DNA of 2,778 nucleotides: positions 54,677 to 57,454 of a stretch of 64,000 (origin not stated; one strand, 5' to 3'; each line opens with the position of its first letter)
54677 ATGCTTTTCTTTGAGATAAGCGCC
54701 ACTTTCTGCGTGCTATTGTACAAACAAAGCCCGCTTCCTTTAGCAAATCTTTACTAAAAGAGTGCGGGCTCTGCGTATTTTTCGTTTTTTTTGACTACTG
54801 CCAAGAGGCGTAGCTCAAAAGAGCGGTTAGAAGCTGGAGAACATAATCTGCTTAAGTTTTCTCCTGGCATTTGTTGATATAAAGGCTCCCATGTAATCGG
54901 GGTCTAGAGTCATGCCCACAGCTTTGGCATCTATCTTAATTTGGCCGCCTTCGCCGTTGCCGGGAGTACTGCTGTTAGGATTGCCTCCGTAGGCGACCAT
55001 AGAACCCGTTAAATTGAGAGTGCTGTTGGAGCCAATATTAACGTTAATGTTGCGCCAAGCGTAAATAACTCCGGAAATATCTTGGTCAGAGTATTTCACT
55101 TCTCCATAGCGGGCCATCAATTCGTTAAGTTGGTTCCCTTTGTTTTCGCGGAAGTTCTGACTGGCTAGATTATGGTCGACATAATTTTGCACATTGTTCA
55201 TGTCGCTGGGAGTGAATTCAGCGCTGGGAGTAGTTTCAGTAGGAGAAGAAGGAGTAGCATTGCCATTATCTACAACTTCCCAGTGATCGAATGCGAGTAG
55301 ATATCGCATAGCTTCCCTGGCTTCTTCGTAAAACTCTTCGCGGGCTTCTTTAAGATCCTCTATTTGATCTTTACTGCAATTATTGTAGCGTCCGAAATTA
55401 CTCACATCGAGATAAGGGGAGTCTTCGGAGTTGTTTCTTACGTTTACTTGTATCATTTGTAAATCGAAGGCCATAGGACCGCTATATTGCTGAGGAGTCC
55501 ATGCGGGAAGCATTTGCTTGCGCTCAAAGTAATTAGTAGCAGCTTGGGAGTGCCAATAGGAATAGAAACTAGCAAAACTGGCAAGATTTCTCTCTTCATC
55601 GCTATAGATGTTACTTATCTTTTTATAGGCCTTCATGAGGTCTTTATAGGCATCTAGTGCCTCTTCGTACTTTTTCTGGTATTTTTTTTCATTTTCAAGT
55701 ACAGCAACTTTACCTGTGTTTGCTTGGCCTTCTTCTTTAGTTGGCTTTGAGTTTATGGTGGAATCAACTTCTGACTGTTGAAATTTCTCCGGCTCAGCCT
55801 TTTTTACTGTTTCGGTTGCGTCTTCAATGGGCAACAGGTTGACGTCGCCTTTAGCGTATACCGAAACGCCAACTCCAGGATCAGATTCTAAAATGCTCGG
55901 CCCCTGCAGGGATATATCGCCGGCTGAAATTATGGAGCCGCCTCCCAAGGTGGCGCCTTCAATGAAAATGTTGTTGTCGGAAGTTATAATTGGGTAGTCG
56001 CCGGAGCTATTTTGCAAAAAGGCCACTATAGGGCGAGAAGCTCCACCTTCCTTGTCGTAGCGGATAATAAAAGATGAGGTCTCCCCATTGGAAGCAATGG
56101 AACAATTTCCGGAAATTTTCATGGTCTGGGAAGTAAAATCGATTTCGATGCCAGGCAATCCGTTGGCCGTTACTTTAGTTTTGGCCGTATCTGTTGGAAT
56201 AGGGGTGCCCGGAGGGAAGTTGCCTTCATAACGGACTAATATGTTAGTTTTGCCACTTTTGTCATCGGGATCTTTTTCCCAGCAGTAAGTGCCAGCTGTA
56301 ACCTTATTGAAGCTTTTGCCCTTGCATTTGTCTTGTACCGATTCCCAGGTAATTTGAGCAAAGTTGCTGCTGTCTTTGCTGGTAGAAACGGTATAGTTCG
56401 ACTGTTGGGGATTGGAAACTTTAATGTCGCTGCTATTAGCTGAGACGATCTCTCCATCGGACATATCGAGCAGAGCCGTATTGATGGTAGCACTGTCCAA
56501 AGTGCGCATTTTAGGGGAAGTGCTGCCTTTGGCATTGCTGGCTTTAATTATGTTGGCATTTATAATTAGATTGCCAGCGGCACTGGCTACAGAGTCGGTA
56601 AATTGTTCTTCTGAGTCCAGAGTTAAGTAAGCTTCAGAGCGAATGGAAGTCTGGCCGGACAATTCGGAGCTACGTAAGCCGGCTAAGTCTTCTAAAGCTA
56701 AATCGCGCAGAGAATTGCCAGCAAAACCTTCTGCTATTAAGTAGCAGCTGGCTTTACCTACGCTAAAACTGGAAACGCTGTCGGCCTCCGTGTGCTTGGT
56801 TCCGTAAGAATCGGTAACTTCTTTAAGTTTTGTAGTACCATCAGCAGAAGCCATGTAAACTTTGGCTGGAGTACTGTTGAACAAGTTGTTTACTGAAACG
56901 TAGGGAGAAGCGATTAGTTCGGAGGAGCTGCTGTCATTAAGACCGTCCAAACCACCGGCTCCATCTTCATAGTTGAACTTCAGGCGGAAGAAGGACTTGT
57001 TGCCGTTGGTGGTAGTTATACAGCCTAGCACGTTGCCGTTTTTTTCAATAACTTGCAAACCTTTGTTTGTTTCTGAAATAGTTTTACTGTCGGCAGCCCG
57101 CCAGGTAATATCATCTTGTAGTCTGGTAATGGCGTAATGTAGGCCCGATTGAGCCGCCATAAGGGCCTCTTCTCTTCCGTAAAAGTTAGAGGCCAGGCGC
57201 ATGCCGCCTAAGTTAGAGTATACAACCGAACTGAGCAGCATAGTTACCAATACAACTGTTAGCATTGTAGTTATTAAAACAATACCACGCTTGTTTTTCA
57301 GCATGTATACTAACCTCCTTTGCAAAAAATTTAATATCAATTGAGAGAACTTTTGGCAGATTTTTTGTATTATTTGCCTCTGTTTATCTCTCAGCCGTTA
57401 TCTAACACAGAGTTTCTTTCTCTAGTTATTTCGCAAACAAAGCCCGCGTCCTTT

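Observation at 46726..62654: Six tandem ~800-aa PilX-N-anchored paralogs: one conserved scaffold, a different central cassette in every copy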

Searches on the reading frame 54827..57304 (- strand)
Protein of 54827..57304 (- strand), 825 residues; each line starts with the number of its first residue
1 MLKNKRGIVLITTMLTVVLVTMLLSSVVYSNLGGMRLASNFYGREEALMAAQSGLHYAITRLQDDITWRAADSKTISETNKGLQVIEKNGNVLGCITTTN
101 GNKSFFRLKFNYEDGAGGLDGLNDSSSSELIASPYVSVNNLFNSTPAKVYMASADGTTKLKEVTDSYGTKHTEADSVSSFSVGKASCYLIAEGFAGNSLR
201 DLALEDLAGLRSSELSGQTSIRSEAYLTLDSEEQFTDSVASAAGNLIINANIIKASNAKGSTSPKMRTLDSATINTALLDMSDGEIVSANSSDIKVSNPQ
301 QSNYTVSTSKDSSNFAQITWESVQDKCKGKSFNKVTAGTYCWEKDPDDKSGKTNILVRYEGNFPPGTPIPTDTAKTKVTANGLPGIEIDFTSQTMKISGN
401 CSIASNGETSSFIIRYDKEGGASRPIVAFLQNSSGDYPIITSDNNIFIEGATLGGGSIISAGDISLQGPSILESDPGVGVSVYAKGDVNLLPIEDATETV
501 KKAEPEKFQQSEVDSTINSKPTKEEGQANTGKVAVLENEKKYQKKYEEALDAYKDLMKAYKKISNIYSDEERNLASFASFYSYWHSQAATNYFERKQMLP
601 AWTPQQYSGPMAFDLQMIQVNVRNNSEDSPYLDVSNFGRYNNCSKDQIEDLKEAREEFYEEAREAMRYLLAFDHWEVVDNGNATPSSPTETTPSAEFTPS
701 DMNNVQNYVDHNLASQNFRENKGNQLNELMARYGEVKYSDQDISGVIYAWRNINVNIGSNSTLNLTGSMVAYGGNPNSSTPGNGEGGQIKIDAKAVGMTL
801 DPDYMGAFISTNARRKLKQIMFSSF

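Call 3: search_protein_families(library=pfam, proteins=[window:54827-57304:-], max_evalue=1)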
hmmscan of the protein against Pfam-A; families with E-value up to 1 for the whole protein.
window:54827-57304:- (825 aa): 3 families
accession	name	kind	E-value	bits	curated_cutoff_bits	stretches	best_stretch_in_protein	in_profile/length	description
PF14341.11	PilX_N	-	5.7e-07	29.9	25.5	1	6-55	1-50/51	PilX N-terminal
PF20234.3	DUF6591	-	0.0014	18.9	27.1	1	477-586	76-188/228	Family of unknown function (DUF6591)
PF24795.1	WDR62-MABP1_CC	-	0.084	13.7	28.2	1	540-603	15-74/112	WRD62/MABP1 coiled-coil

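Call 4: search_protein_families(library=ncbifam, proteins=[window:54827-57304:-], max_evalue=1)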
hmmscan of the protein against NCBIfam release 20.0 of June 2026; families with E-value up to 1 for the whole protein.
window:54827-57304:- (825 aa): 1 family
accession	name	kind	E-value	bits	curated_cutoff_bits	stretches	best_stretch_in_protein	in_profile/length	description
NF037980.1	T2SS_GspK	equivalog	6.2e-05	22.7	130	1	6-66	2-62/307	type II secretion system minor pseudopilin GspK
